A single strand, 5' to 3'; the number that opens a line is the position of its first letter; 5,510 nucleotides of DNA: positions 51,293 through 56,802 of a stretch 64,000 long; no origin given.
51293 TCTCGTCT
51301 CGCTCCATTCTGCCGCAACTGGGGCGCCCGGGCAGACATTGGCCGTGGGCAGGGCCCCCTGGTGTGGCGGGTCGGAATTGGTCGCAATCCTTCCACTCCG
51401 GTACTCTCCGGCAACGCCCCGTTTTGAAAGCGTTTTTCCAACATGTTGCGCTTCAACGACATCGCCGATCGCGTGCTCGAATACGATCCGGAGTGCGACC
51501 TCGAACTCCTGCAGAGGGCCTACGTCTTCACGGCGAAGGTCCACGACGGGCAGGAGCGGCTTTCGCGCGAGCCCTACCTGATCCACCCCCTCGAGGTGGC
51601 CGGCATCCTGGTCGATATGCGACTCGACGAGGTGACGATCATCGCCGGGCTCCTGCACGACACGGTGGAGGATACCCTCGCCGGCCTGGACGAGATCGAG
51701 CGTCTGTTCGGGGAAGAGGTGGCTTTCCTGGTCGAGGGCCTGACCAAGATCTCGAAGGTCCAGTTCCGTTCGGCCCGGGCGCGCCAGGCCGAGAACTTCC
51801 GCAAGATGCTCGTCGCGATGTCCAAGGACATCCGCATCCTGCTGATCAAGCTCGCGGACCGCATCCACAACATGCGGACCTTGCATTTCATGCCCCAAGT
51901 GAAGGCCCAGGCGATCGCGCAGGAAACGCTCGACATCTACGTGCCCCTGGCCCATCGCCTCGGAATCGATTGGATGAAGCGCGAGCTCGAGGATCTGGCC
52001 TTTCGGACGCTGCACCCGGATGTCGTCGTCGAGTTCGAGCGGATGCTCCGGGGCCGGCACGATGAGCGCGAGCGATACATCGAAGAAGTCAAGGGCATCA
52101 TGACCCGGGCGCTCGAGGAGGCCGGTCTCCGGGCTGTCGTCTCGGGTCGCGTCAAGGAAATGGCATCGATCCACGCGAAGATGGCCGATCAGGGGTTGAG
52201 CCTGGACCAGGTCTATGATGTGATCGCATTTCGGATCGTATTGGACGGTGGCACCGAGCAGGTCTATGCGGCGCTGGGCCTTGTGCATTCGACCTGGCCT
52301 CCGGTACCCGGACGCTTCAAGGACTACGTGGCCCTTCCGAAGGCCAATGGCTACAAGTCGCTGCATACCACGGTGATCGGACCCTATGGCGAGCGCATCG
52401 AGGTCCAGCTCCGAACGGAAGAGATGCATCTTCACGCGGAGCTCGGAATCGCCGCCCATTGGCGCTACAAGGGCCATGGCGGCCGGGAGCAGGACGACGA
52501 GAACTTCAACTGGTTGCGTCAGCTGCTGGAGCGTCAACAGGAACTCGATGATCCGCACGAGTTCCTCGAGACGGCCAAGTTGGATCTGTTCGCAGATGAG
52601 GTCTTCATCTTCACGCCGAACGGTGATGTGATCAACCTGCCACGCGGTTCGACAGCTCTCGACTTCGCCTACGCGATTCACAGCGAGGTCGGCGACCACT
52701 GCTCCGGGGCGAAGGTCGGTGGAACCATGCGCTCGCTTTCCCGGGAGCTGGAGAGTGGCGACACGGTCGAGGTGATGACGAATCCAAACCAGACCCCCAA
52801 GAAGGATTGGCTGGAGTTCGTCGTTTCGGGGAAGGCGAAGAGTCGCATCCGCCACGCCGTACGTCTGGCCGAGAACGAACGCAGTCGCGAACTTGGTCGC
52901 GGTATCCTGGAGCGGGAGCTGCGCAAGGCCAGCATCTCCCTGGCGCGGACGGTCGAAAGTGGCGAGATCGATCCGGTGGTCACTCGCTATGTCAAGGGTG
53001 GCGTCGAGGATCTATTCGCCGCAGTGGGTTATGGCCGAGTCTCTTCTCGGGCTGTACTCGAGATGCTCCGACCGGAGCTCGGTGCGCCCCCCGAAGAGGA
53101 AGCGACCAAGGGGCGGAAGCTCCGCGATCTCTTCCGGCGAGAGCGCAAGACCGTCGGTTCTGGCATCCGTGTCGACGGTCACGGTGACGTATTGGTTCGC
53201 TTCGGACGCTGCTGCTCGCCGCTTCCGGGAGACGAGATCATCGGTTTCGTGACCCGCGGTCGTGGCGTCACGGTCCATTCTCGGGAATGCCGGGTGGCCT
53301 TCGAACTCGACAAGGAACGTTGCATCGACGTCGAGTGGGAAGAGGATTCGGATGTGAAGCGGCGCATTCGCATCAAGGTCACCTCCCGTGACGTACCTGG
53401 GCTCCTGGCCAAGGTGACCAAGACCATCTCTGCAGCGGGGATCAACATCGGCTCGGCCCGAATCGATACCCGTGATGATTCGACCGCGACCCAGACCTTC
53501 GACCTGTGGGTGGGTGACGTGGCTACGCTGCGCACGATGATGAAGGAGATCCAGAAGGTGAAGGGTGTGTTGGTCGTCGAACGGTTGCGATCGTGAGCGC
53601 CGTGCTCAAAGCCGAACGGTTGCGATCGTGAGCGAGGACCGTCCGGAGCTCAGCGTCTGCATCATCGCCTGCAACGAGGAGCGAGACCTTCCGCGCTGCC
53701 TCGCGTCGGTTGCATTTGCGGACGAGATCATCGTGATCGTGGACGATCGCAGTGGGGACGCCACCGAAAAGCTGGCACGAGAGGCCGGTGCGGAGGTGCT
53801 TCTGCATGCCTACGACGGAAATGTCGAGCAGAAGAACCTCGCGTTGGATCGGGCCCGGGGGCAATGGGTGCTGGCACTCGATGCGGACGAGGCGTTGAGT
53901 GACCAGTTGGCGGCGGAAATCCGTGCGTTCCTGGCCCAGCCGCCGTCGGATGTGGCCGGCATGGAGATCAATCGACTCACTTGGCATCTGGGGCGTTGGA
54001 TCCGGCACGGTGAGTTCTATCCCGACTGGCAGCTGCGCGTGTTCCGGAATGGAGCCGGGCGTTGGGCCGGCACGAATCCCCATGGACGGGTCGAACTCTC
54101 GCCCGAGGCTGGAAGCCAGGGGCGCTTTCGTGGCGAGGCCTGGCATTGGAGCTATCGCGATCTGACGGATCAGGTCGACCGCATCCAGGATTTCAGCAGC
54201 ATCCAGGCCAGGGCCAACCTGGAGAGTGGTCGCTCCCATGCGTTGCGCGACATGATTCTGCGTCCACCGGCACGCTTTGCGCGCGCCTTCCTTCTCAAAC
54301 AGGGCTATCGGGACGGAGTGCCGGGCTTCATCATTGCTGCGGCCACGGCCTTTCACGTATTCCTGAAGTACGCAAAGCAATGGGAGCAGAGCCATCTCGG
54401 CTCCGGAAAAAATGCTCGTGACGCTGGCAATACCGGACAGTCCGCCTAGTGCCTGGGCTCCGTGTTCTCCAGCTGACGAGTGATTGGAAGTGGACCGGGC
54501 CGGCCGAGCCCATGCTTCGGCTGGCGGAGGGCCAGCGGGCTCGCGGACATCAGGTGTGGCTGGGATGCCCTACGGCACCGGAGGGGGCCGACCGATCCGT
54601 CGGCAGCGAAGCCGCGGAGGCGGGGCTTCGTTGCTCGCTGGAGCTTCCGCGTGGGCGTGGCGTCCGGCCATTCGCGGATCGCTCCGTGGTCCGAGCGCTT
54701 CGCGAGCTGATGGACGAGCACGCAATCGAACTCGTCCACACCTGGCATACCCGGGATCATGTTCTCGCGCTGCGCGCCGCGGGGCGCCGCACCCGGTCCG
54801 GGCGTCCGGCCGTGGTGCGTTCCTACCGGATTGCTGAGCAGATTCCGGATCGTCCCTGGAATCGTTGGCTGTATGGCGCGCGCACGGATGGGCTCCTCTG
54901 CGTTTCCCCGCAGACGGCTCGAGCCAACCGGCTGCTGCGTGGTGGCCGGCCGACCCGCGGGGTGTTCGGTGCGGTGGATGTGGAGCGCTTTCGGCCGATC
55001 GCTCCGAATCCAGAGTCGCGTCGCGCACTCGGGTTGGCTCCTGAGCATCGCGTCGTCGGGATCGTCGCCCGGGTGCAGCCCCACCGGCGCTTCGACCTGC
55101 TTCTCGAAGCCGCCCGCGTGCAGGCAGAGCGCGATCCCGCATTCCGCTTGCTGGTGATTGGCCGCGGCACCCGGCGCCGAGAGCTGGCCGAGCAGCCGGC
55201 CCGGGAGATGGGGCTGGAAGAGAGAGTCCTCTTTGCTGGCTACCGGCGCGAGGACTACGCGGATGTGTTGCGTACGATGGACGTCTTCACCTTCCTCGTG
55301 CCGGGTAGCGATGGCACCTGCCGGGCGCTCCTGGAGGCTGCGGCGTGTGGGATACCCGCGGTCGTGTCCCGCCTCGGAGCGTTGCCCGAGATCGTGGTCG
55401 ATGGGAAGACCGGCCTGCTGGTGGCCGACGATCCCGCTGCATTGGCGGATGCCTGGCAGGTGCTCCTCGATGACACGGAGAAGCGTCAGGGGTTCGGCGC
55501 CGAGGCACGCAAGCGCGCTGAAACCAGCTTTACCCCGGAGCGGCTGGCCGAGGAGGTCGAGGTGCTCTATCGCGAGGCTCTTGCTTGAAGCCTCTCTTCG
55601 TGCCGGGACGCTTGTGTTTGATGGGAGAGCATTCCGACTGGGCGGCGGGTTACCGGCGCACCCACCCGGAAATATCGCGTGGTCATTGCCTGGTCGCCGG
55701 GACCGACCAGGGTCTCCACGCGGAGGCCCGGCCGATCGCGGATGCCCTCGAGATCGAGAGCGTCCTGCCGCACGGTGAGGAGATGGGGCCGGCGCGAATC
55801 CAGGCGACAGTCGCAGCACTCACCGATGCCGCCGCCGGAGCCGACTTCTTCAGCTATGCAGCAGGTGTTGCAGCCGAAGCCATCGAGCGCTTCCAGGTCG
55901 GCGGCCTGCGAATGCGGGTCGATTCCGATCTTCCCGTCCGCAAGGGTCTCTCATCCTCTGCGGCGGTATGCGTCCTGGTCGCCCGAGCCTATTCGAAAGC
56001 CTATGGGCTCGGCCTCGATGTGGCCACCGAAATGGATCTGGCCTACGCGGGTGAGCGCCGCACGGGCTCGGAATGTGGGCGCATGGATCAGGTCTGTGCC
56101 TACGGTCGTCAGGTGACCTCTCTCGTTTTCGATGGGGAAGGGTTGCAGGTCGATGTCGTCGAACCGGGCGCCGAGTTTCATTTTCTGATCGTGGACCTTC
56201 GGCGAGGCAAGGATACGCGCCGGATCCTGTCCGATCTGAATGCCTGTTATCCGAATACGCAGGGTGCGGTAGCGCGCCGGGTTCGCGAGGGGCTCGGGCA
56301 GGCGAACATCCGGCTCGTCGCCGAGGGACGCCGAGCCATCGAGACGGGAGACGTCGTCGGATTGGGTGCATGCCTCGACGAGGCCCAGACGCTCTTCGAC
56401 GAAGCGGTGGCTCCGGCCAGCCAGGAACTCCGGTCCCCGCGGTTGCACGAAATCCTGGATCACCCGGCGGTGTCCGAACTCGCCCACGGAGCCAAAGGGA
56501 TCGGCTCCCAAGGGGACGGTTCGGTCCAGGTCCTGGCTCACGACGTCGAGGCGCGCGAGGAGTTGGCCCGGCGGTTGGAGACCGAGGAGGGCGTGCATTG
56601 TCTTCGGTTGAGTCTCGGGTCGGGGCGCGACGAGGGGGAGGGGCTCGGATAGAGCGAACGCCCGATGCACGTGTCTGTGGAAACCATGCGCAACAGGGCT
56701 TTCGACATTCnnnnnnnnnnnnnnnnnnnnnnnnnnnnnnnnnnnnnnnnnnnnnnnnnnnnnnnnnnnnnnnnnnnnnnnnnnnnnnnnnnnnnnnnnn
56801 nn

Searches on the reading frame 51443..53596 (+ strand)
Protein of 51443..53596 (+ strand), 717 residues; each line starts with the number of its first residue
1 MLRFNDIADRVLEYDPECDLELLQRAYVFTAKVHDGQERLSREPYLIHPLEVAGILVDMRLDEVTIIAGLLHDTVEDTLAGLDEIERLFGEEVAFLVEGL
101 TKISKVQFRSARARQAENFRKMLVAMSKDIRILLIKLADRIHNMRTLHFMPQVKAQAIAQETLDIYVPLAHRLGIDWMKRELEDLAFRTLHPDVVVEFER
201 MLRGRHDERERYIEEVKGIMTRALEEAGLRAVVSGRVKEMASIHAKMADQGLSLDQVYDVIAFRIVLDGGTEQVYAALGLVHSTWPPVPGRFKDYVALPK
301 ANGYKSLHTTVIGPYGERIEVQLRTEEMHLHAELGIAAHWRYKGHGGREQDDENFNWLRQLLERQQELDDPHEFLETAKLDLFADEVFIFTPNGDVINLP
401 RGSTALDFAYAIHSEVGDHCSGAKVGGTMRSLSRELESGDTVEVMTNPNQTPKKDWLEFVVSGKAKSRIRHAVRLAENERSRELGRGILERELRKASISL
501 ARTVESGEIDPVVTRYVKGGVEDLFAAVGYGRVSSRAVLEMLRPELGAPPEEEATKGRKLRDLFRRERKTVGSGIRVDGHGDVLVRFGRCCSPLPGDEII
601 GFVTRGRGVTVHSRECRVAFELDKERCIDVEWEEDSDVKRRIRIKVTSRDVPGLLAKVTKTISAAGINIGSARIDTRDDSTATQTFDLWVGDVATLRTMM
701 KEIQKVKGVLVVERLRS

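Call 89: search_protein_families(library=pfam, proteins=[window:51443-53596:+], max_evalue=0.0001)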
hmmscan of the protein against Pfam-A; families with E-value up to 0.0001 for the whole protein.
window:51443-53596:+ (717 aa): 7 families
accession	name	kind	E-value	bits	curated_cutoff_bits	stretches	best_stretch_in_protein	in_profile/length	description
PF13328.12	HD_4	-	2.4e-50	170.7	27.2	1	26-175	1-155/156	HD domain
PF04607.23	RelA_SpoT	-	1.8e-36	125.3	27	1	235-345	1-111/113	Region found in RelA / SpoT proteins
PF02824.27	TGS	-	1.6e-20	73.3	22.2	1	387-446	1-60/60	TGS domain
PF19296.4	RelA_AH_RIS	-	7.9e-20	72.2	23.8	1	458-612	2-168/185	RelA/SpoT, AH and RIS domains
PF13291.12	ACT_4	-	3e-16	60.3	27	1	642-714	7-80/80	ACT domain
PF01842.31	ACT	-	2.6e-10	40.3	27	1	643-707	2-65/66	ACT domain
PF01966.28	HD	-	3.5e-10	40.6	22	1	45-144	1-116/116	HD domain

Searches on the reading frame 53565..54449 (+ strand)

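Call 89: search_protein_families(library=pfam, proteins=[window:53565-54449:+], max_evalue=0.0001)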
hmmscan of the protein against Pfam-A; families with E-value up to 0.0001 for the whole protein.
window:53565-54449:+ (294 aa): 1 family
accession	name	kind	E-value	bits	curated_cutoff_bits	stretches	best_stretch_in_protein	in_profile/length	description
PF00535.33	Glycos_transf_2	-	1.3e-17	64.7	23.3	1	30-167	1-144/168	Glycosyl transferase family 2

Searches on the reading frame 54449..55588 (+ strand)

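Call 89: search_protein_families(library=pfam, proteins=[window:54449-55588:+], max_evalue=0.0001)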
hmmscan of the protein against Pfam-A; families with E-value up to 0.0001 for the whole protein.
window:54449-55588:+ (379 aa): 5 families
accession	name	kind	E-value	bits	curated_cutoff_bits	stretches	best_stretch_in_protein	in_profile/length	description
PF13692.12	Glyco_trans_1_4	-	1.9e-28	99.9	27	1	201-342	2-142/142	Glycosyl transferases group 1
PF00534.26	Glycos_transf_1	-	5e-28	98.2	26.4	1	188-356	3-172/172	Glycosyl transferases group 1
PF13439.12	Glyco_transf_4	-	7.5e-12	46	28.5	1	23-165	9-153/170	Glycosyltransferase Family 4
PF13524.12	Glyco_trans_1_2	-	2.1e-09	37.9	25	1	268-370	38-142/144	Glycosyl transferase-like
PF13579.12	Glyco_trans_4_4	-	5.3e-08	33.8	29.7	1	16-170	1-151/158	Glycosyl transferase 4-like domain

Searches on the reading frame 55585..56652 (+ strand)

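Call 89: search_protein_families(library=pfam, proteins=[window:55585-56652:+], max_evalue=0.0001)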
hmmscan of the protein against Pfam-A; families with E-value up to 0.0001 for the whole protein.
window:55585-56652:+ (355 aa): 1 family
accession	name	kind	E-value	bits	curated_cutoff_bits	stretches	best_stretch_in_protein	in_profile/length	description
PF00288.32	GHMP_kinases_N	-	4.3e-15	56.1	22.3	1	92-174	3-86/87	GHMP kinases N terminal domain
